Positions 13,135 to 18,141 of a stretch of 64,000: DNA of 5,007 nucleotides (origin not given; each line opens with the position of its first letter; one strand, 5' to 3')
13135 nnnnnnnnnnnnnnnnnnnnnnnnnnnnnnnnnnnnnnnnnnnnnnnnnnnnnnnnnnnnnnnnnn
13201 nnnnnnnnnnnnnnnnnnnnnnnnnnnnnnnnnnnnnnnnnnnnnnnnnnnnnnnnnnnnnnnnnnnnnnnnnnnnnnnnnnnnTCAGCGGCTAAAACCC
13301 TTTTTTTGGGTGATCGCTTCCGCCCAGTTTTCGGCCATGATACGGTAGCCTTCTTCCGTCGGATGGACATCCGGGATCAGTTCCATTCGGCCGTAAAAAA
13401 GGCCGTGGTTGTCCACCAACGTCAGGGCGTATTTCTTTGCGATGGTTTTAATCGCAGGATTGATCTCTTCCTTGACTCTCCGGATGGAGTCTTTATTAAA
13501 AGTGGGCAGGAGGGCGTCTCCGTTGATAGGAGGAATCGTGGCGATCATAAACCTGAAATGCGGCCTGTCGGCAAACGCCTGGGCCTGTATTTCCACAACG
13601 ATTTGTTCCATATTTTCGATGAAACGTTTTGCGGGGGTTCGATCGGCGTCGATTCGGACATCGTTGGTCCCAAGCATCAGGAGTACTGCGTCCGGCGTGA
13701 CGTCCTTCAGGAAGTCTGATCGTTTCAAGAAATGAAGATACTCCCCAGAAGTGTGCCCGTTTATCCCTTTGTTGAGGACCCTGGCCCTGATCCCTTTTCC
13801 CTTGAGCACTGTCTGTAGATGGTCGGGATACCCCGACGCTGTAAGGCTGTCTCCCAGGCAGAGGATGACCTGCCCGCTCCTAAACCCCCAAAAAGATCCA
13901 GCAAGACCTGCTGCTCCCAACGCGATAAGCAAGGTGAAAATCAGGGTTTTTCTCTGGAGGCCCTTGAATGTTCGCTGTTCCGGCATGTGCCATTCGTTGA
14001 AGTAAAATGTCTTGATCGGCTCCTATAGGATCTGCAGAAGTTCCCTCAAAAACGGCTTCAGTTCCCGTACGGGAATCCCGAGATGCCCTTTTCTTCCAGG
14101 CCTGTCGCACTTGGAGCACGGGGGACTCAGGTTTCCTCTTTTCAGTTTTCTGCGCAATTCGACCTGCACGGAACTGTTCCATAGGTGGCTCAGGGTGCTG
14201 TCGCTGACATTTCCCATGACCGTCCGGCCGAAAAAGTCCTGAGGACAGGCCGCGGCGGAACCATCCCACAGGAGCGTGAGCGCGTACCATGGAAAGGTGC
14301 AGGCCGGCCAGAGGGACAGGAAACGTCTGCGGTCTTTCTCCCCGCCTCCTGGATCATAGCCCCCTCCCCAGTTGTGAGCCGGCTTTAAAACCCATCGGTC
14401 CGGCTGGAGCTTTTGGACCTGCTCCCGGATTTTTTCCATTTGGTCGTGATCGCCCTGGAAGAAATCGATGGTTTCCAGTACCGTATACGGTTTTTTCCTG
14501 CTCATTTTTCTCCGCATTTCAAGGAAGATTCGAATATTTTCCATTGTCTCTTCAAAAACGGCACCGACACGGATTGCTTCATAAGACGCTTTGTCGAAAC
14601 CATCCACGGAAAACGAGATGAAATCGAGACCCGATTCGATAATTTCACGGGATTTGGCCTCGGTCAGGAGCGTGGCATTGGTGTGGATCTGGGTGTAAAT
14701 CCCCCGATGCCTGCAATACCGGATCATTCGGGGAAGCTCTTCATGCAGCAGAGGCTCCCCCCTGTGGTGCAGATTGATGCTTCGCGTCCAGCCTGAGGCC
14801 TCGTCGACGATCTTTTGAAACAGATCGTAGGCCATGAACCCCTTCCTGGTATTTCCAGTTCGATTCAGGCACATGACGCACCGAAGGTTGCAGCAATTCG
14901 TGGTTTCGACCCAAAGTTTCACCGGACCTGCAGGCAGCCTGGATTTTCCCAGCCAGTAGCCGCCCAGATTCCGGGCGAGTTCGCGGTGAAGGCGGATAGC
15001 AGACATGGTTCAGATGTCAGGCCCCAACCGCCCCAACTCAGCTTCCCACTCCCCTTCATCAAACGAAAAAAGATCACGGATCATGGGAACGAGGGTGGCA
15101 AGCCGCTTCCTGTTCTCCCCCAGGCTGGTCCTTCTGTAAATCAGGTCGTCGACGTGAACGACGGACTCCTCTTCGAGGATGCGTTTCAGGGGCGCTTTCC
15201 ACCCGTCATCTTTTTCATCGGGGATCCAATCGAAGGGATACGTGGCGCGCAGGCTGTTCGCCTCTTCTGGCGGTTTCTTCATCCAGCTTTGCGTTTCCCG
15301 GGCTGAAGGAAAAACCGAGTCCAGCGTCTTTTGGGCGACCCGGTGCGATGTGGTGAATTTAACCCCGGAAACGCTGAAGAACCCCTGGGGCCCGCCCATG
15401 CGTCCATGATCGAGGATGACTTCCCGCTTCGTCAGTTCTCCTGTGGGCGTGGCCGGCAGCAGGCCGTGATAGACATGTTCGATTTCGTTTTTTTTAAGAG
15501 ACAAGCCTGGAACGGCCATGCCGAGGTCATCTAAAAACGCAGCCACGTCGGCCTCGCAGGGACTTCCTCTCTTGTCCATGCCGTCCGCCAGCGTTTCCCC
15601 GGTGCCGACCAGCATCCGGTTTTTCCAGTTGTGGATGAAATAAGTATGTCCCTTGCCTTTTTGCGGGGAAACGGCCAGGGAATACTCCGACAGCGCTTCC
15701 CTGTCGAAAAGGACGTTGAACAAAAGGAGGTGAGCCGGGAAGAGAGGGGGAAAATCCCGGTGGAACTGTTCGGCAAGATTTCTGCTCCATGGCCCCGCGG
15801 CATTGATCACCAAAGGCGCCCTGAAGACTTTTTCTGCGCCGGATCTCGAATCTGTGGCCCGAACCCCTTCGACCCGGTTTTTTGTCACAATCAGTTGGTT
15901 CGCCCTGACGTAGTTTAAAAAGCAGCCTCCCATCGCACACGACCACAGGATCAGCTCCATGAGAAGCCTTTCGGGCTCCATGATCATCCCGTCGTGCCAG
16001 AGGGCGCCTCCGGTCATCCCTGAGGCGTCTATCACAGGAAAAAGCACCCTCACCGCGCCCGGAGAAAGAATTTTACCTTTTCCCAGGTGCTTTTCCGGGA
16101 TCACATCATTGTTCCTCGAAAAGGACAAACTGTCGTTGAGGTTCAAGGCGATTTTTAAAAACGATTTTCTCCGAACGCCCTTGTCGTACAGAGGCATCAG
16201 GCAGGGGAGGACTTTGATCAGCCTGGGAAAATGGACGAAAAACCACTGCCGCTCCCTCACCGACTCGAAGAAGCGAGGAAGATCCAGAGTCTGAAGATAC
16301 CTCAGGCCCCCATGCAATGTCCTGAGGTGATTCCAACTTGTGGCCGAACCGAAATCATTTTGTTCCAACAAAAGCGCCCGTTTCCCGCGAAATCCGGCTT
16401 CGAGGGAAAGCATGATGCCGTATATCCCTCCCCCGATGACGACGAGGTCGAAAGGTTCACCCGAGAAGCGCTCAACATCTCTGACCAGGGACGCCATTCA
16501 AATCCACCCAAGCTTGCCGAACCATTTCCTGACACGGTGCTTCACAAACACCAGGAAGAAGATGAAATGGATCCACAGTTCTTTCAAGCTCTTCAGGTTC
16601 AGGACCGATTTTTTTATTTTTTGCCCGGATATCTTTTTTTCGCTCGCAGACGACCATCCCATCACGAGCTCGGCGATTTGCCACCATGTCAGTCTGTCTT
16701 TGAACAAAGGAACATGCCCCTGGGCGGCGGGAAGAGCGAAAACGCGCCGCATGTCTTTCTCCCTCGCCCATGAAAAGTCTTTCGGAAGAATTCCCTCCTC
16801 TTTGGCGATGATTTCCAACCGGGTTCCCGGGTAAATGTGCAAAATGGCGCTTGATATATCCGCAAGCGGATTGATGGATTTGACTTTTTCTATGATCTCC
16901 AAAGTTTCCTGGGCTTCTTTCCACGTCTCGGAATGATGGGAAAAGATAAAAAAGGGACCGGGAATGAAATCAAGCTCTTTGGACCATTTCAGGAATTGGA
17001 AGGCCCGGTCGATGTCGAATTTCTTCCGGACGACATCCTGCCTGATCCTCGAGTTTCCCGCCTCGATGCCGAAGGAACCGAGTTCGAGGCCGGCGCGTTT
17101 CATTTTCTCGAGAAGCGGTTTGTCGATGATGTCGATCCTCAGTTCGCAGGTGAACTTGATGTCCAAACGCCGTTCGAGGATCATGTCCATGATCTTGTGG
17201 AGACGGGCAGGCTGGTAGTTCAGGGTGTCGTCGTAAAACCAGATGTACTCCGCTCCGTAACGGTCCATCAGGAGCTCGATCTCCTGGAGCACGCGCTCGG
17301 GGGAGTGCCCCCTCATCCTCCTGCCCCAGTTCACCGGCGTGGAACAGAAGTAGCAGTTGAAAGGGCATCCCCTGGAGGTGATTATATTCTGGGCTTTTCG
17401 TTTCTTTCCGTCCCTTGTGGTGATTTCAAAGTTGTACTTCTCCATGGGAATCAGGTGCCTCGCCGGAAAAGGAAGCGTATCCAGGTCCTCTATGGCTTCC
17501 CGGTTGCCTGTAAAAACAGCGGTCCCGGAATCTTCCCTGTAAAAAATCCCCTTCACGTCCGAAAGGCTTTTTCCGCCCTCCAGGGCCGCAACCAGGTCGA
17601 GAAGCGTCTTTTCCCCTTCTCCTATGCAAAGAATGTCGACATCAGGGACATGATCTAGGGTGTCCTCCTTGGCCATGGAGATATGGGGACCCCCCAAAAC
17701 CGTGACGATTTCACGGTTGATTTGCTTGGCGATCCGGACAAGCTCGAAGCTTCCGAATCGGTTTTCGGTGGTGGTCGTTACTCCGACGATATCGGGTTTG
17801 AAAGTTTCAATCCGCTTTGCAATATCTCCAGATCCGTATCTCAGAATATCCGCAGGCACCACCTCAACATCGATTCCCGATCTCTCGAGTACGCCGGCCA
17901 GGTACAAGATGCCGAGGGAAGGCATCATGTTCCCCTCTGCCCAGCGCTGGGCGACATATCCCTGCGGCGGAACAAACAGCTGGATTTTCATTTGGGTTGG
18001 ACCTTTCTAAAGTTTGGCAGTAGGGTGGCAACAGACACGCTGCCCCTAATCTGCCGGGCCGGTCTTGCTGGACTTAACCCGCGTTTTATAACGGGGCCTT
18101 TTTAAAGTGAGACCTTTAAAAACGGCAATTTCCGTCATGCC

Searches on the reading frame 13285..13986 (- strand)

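Call 9: search_protein_families(library=pfam, proteins=[window:13285-13986:-], max_evalue=0.001)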
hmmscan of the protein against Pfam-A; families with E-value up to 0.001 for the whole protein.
window:13285-13986:- (233 aa): 3 families
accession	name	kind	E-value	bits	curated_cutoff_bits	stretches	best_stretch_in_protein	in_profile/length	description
PF13472.12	Lipase_GDSL_2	-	3.5e-22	80.2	32.9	1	43-216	1-178/178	GDSL-like Lipase/Acylhydrolase family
PF00657.28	Lipase_GDSL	-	6.9e-15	56.2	23.6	1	41-220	1-207/208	GDSL-like Lipase/Acylhydrolase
PF04311.20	DUF459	-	0.00011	22.1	27.2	0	41-110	2-72/197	Protein of unknown function (DUF459)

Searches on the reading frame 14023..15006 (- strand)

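Call 9: search_protein_families(library=pfam, proteins=[window:14023-15006:-], max_evalue=0.001)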
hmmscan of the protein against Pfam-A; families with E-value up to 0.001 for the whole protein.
window:14023-15006:- (327 aa): 2 families
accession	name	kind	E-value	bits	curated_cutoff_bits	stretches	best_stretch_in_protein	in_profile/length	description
PF04055.27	Radical_SAM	-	2.3e-17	64.1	29.5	1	33-164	1-139/166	Radical SAM superfamily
PF13186.11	SPASM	-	3.7e-12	46.8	21.5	1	236-301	1-67/67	Iron-sulfur cluster-binding domain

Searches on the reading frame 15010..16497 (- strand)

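Call 10: search_protein_families(library=pfam, proteins=[window:15010-16497:-], max_evalue=0.001)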
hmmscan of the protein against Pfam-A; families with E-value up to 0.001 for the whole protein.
window:15010-16497:- (495 aa): 2 families
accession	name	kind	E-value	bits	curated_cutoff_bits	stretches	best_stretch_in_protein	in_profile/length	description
PF01266.30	DAO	-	2.1e-32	113.5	27.9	1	17-384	1-343/353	FAD dependent oxidoreductase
PF00890.30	FAD_binding_2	-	1.9e-07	31.1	20.4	0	193-245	159-212/414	FAD binding domain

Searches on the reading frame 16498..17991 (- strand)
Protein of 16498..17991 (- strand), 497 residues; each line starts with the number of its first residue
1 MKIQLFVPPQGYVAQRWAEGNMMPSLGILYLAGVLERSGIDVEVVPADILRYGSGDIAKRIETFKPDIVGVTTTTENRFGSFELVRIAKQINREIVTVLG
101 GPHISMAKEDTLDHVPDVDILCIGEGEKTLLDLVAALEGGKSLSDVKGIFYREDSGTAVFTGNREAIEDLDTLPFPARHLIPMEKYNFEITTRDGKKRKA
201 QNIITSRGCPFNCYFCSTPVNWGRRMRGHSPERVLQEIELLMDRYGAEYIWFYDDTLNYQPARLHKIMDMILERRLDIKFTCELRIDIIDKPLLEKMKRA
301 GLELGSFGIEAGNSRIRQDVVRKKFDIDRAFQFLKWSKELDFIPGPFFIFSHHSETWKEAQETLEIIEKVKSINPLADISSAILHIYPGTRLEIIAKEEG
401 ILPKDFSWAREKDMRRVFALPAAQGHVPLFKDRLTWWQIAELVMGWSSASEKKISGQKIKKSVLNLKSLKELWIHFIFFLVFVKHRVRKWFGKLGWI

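Call 10: search_protein_families(library=pfam, proteins=[window:16498-17991:-], max_evalue=0.001)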
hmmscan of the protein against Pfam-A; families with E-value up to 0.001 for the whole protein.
window:16498-17991:- (497 aa): 2 families
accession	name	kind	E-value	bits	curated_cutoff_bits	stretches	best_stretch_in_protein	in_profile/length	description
PF02310.24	B12-binding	-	1.2e-22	80.5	32.1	1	22-133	11-120/121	B12 binding domain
PF04055.27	Radical_SAM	-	8.9e-19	68.7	29.5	1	203-365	1-164/166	Radical SAM superfamily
